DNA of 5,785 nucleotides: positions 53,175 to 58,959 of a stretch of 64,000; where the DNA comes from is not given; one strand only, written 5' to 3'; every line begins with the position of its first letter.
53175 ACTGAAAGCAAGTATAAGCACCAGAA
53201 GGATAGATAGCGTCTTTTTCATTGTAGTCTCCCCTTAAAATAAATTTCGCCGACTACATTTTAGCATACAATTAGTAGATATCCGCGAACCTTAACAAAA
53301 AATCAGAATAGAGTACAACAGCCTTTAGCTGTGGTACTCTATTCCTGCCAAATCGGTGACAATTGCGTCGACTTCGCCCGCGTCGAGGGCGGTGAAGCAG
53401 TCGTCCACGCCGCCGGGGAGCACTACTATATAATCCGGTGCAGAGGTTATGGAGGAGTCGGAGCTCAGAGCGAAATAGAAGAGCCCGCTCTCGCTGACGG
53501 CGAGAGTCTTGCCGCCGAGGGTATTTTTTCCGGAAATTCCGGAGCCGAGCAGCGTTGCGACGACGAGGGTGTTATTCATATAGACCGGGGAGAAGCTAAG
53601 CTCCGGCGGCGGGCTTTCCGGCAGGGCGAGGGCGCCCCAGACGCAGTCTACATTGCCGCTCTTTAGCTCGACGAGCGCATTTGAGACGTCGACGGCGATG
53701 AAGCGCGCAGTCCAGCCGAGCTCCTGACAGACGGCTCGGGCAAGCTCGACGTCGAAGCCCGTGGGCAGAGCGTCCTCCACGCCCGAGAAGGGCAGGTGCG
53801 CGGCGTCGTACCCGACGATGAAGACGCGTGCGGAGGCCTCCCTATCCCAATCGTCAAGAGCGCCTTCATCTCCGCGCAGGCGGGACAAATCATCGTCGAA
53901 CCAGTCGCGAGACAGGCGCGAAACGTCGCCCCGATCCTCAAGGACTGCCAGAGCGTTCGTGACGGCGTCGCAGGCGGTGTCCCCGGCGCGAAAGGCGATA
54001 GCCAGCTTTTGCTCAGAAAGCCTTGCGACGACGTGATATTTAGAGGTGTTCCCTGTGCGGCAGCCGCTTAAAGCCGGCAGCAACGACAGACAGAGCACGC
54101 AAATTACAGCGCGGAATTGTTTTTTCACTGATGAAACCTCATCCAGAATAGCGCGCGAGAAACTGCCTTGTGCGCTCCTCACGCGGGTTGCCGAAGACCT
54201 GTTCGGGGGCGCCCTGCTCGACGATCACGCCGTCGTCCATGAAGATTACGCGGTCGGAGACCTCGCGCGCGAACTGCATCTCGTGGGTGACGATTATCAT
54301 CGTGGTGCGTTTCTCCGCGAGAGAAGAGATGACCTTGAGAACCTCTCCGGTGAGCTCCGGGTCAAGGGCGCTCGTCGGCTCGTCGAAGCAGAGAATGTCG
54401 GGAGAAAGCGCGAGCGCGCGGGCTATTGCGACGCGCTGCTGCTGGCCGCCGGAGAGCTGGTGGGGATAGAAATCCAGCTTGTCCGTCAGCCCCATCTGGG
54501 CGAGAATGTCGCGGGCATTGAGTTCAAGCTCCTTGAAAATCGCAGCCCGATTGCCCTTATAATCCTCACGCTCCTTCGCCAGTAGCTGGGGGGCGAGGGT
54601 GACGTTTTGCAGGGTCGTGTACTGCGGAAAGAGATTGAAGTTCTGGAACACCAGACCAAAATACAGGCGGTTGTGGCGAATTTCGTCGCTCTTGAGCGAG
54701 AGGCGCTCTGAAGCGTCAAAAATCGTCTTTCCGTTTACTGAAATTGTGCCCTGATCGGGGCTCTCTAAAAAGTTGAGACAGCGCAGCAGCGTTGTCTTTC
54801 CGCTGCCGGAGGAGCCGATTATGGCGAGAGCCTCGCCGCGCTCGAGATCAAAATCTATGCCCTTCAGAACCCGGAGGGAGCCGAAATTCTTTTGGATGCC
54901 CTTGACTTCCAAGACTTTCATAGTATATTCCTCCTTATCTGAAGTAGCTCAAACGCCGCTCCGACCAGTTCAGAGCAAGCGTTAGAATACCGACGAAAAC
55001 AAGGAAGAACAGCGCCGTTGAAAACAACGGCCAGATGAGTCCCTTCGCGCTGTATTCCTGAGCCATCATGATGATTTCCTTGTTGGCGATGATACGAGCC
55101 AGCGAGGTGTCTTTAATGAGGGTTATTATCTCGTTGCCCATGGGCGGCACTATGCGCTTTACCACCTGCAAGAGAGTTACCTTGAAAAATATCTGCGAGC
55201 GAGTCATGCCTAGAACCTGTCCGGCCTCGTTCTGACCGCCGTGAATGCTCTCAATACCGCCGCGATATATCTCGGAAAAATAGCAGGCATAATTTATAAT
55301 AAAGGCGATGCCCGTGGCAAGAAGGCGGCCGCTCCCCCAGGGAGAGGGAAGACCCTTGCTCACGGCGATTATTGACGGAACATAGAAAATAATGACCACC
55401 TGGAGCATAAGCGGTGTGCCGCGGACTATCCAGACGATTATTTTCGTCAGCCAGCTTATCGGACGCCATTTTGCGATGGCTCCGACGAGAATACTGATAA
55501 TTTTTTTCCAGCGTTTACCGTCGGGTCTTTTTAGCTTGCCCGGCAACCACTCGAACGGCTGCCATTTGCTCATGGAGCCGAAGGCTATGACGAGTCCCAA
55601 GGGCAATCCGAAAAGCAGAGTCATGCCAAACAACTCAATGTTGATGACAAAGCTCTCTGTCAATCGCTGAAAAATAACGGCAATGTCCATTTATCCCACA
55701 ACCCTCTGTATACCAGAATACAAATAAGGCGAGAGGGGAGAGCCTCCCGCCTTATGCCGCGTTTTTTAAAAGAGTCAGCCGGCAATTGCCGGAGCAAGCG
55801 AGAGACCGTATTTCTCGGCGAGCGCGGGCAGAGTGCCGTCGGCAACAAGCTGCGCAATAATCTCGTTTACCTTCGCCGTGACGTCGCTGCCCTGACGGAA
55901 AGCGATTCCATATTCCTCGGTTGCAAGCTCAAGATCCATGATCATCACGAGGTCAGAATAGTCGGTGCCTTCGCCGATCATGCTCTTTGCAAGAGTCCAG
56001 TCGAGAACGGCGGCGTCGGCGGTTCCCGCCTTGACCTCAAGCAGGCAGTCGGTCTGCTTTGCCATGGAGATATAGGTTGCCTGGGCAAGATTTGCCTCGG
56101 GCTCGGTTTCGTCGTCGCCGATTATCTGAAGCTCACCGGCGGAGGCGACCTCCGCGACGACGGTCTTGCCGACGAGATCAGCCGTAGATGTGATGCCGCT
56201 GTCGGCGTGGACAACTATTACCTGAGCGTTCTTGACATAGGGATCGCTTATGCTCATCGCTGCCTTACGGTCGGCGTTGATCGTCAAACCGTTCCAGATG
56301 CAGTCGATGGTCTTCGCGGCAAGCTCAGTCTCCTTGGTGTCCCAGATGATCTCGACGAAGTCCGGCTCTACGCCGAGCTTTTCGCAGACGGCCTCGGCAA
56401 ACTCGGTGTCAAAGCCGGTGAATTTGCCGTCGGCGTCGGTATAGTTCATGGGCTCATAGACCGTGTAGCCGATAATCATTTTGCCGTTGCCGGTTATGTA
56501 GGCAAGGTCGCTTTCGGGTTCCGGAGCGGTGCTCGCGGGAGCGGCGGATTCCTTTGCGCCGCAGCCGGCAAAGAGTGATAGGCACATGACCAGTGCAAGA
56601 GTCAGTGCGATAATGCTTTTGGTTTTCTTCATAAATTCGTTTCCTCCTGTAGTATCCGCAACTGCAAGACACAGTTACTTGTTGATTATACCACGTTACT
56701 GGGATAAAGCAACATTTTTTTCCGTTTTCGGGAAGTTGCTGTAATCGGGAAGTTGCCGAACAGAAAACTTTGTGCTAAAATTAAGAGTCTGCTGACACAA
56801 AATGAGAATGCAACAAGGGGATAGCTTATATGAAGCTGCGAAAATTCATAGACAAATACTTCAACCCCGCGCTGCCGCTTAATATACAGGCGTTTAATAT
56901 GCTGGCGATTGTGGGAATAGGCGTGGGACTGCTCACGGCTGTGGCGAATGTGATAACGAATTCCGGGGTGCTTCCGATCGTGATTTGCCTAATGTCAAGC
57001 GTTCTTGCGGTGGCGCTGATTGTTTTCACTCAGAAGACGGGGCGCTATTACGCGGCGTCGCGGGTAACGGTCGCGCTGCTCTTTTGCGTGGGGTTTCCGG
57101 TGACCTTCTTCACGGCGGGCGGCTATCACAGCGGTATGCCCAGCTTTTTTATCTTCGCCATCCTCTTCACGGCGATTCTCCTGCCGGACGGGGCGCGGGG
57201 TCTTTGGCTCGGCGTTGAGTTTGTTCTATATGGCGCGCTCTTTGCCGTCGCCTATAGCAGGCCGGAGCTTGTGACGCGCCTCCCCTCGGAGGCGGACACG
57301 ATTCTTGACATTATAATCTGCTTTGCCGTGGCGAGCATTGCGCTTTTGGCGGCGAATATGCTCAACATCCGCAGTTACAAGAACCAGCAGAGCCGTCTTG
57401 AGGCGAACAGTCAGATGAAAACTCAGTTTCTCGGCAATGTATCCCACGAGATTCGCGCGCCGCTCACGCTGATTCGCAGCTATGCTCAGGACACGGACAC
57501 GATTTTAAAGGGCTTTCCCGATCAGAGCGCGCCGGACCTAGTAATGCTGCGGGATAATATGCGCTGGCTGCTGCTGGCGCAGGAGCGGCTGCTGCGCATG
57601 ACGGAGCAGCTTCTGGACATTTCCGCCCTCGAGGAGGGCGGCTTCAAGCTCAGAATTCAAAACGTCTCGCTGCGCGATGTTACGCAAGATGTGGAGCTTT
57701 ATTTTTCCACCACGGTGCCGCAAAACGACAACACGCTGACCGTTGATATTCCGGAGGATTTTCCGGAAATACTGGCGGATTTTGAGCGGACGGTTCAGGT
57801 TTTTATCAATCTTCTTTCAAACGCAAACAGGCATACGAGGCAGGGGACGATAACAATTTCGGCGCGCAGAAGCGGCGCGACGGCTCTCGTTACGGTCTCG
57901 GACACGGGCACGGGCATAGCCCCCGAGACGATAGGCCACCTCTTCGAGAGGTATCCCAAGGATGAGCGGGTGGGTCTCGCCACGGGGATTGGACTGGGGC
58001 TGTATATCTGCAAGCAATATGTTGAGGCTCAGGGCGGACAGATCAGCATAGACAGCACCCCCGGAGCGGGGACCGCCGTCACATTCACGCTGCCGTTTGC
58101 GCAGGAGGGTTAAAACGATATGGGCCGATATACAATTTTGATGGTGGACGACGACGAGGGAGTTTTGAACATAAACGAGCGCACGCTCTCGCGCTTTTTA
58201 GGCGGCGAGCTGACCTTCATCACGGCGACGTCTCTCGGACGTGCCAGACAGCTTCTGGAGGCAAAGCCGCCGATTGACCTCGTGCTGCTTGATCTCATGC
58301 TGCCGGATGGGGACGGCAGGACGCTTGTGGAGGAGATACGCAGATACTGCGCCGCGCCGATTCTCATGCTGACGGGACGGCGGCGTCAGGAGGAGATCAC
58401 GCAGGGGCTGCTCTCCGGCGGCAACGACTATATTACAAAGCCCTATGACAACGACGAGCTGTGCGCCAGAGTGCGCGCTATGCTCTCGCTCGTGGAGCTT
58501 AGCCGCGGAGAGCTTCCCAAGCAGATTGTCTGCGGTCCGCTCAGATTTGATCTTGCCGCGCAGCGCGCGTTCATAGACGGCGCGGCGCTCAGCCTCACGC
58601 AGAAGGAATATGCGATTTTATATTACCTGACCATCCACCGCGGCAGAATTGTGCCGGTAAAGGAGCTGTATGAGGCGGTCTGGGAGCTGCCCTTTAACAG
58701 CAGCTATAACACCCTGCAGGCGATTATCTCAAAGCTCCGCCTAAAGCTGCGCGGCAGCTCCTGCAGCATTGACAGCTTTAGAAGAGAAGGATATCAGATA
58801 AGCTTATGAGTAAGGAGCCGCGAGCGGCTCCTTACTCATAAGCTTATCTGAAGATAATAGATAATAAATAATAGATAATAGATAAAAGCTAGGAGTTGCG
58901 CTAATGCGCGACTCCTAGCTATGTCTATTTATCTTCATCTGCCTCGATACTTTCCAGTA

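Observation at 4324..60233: Recurrent composite intergenic element: about five tandem heptamers (AGATAAT type) fused to a GTCGCG-loop-CGCGAC hairpin, 13 copies in 64 kb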

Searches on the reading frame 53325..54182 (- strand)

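Call 61: search_protein_families(library=pfam, max_evalue=0.00001, proteins=[window:53325-54182:-])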
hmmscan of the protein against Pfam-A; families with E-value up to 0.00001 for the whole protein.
window:53325-54182:- (285 aa): 1 family
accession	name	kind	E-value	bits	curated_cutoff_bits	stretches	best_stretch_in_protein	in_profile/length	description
PF00497.25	SBP_bac_3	-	1.4e-18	67.3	26.4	1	122-211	2-91/132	Bacterial extracellular solute-binding proteins, family 3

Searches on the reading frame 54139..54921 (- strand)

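Call 61: search_protein_families(library=pfam, max_evalue=0.00001, proteins=[window:54139-54921:-])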
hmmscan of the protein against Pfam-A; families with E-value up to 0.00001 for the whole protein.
window:54139-54921:- (260 aa): 4 families
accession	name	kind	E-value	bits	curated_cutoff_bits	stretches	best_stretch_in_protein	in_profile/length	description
PF00005.33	ABC_tran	-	8.4e-36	124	25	1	19-184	1-137/137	ABC transporter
PF13304.12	AAA_21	-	1.3e-15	58.7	27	1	126-214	201-299/304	AAA domain, putative AbiEii toxin, Type IV TA system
PF02463.25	SMC_N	-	4.3e-09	36.6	40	1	31-223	26-206/220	RecF/RecN/SMC N terminal domain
PF13175.12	AAA_15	-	8.9e-06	26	32.1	0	11-73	9-55/374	AAA ATPase domain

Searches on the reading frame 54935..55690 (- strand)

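Call 61: search_protein_families(library=pfam, max_evalue=0.00001, proteins=[window:54935-55690:-])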
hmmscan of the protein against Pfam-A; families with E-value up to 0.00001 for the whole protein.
window:54935-55690:- (251 aa): 1 family
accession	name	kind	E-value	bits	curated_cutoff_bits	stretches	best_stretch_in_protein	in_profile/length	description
PF00528.27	BPD_transp_1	-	3.2e-16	60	26.4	1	67-248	6-183/184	Binding-protein-dependent transport system inner membrane component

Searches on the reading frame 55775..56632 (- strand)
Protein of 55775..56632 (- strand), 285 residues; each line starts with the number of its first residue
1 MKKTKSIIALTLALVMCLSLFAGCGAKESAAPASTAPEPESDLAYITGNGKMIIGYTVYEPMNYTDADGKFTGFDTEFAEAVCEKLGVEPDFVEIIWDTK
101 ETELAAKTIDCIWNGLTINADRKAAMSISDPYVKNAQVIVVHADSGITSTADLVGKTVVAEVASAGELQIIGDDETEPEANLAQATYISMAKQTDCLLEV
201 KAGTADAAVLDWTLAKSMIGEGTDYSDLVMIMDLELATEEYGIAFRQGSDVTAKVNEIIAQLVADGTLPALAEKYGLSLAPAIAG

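Call 61: search_protein_families(library=pfam, max_evalue=0.00001, proteins=[window:55775-56632:-])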
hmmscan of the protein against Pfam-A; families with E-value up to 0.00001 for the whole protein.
window:55775-56632:- (285 aa): 1 family
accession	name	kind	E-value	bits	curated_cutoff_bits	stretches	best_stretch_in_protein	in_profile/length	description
PF00497.25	SBP_bac_3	-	5.4e-32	110.8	26.4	1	58-276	8-130/132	Bacterial extracellular solute-binding proteins, family 3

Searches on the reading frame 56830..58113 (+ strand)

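Call 61: search_protein_families(library=pfam, max_evalue=0.00001, proteins=[window:56830-58113:+])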
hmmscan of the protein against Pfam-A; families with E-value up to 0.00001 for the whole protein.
window:56830-58113:+ (427 aa): 2 families
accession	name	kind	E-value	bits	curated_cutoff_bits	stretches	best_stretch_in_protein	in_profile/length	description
PF02518.31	HATPase_c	-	1.6e-25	90.2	26.4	1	318-424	3-110/111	Histidine kinase-, DNA gyrase B-, and HSP90-like ATPase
PF00512.31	HisKA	-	1.2e-08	35.3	26.9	1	196-270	1-66/66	His Kinase A (phospho-acceptor) domain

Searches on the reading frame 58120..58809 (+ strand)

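Call 13: search_protein_families(library=pfam, proteins=[window:58120-58809:+])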
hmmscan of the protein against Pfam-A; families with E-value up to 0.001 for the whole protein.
window:58120-58809:+ (229 aa): 2 families
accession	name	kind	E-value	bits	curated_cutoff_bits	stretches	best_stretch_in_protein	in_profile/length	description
PF00072.30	Response_reg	-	3e-18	66.4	30.2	1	6-119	1-111/111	Response regulator receiver domain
PF00486.34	Trans_reg_C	-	1.2e-15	57.7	26.2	1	155-226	2-76/77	Transcriptional regulatory protein, C terminal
